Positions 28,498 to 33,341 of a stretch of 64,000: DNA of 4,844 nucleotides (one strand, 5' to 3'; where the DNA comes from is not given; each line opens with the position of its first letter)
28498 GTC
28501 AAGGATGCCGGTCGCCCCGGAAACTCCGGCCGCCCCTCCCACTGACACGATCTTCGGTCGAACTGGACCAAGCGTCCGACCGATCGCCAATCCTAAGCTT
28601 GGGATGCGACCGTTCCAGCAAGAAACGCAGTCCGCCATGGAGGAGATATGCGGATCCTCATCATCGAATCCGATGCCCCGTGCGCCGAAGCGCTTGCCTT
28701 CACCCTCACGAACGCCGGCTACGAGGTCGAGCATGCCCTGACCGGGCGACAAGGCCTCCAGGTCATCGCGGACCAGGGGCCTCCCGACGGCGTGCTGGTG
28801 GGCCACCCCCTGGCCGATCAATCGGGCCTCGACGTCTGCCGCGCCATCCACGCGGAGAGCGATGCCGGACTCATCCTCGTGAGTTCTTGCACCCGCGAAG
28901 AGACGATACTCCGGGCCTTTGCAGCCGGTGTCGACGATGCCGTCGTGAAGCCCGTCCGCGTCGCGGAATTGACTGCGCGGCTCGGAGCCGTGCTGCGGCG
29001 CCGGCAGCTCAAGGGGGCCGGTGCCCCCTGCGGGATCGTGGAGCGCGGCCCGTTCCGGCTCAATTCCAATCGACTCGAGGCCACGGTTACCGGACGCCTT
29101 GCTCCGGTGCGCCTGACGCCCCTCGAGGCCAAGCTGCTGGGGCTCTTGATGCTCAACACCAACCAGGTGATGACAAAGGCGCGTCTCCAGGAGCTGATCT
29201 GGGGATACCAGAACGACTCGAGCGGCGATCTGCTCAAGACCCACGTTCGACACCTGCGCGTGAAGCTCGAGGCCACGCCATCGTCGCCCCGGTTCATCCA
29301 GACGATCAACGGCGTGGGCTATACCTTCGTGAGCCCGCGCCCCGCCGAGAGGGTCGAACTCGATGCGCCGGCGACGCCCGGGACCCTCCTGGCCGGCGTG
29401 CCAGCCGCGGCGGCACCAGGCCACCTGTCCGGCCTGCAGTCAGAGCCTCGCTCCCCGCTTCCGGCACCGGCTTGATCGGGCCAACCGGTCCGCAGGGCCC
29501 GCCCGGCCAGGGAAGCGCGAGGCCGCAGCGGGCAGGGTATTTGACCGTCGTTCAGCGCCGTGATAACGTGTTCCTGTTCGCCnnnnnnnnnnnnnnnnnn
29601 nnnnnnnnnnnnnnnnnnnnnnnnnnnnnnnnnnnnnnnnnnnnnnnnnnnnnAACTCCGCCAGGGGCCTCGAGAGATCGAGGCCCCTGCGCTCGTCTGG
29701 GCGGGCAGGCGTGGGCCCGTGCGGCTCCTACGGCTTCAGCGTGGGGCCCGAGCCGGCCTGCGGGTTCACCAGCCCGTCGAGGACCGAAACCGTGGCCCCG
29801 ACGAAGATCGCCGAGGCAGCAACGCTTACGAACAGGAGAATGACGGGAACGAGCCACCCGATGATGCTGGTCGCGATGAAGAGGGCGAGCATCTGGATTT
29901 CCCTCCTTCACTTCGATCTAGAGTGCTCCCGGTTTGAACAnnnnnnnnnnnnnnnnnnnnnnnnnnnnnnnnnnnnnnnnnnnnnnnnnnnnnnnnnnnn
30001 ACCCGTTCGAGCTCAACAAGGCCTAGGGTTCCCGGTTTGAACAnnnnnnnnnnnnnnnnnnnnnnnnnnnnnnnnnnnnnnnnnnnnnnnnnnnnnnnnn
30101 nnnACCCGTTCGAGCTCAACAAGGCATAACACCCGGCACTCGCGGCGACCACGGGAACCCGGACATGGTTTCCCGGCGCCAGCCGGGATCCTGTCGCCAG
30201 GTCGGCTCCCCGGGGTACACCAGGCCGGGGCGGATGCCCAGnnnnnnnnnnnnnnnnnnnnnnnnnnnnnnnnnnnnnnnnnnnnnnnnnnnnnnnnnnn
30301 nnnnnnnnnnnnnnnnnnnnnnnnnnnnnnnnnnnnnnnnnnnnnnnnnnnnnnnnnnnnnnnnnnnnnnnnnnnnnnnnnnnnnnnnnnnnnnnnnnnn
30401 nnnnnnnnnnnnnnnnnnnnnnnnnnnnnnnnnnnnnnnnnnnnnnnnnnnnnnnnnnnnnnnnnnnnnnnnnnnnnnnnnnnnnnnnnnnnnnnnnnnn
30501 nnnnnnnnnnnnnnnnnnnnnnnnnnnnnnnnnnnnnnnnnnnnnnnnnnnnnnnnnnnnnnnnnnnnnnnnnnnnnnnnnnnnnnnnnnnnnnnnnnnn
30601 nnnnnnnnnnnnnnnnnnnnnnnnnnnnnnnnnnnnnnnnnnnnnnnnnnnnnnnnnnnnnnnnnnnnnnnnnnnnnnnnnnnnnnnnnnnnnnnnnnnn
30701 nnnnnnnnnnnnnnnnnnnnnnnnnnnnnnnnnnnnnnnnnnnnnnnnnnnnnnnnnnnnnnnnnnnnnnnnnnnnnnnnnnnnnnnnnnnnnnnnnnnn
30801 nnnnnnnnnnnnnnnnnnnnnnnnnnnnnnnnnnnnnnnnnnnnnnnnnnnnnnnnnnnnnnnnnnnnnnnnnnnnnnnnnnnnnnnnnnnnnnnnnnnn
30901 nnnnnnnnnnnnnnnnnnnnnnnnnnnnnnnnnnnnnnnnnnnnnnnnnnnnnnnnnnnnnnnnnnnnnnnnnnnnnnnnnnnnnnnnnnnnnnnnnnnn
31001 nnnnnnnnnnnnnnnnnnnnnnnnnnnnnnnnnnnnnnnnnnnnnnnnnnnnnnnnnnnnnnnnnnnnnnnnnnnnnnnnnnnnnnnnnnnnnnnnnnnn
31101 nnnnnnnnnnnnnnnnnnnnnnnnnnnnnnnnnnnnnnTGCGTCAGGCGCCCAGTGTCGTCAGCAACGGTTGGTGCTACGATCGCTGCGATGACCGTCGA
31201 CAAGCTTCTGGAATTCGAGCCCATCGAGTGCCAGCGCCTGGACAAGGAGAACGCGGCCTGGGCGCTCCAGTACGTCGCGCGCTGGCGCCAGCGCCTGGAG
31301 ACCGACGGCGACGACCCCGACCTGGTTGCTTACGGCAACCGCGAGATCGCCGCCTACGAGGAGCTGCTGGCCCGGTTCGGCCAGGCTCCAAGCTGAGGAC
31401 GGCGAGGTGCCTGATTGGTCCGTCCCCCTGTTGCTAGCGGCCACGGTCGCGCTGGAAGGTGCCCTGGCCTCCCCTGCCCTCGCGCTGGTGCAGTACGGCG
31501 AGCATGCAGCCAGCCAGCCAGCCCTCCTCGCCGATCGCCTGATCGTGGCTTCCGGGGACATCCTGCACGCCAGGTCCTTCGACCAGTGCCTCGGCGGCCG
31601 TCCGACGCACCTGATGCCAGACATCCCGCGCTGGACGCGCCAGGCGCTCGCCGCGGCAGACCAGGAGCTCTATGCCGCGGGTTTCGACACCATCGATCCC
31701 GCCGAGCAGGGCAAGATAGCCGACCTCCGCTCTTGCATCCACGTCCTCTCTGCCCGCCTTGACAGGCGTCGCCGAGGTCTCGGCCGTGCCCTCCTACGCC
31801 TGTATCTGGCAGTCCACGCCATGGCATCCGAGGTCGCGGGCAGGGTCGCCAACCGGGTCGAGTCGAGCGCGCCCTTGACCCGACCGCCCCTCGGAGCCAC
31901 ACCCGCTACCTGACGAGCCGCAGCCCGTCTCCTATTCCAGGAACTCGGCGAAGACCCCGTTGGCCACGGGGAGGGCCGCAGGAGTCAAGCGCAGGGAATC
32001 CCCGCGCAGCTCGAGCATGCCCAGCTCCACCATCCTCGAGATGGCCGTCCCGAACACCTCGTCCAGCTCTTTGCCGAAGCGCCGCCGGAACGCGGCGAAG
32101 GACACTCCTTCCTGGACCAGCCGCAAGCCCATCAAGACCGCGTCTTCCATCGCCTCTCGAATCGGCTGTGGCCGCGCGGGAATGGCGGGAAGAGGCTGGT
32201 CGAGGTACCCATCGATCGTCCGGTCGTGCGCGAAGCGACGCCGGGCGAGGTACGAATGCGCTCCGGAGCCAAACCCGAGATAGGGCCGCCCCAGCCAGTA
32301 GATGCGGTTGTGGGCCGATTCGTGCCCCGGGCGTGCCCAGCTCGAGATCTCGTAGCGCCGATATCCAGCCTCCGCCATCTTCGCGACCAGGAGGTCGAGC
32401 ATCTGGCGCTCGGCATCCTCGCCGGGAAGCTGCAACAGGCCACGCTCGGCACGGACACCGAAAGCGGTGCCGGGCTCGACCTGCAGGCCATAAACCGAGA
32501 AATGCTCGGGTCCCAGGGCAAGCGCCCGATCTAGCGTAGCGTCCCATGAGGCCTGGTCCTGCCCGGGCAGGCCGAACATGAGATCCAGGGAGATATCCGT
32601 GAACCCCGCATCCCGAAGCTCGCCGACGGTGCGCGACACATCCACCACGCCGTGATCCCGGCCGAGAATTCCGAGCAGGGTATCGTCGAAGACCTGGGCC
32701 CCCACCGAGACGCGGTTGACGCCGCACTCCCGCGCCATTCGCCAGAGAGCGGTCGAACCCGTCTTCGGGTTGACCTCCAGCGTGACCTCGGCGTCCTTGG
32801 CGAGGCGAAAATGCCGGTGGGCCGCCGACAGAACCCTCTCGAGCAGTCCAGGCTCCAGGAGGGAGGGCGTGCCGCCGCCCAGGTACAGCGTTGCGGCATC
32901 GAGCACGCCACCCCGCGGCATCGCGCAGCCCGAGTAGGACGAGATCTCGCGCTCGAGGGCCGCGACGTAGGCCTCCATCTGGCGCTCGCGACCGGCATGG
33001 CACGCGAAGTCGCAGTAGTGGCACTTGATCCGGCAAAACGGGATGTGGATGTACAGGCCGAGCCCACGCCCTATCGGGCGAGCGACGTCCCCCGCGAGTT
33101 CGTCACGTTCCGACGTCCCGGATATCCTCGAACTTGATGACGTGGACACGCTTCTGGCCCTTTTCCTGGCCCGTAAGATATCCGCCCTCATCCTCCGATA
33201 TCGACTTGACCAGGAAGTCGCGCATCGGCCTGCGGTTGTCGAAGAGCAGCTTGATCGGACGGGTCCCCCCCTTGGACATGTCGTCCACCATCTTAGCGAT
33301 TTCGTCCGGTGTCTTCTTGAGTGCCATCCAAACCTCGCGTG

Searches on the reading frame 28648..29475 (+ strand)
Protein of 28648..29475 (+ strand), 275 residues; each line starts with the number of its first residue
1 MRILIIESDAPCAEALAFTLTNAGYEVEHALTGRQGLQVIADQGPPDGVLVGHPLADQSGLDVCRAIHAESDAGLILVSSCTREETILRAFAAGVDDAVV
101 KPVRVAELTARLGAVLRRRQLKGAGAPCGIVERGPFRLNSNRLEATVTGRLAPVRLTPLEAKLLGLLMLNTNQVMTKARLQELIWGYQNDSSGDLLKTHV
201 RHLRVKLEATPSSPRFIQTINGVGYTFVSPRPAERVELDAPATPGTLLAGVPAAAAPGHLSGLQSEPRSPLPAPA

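Call 45: search_protein_families(library=pfam, proteins=[window:28648-29475:+], max_evalue=0.0001)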
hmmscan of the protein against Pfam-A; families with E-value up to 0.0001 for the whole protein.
window:28648-29475:+ (275 aa): 2 families
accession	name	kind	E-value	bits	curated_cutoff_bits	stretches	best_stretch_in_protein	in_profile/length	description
PF00486.34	Trans_reg_C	-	3.2e-21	75.6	26.2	1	153-227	3-77/77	Transcriptional regulatory protein, C terminal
PF00072.30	Response_reg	-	1.2e-13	51.6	30.2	1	3-112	1-110/111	Response regulator receiver domain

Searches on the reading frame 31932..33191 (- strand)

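Call 45: search_protein_families(library=pfam, proteins=[window:31932-33191:-], max_evalue=0.0001)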
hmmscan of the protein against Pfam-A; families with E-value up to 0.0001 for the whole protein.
window:31932-33191:- (419 aa): 2 families
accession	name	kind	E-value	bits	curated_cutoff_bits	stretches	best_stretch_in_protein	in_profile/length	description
PF04055.27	Radical_SAM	-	2.5e-18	67.3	29.5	1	47-222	1-165/166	Radical SAM superfamily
PF06969.22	HemN_C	-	1.3e-15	57.6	24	1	345-408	4-66/67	HemN C-terminal domain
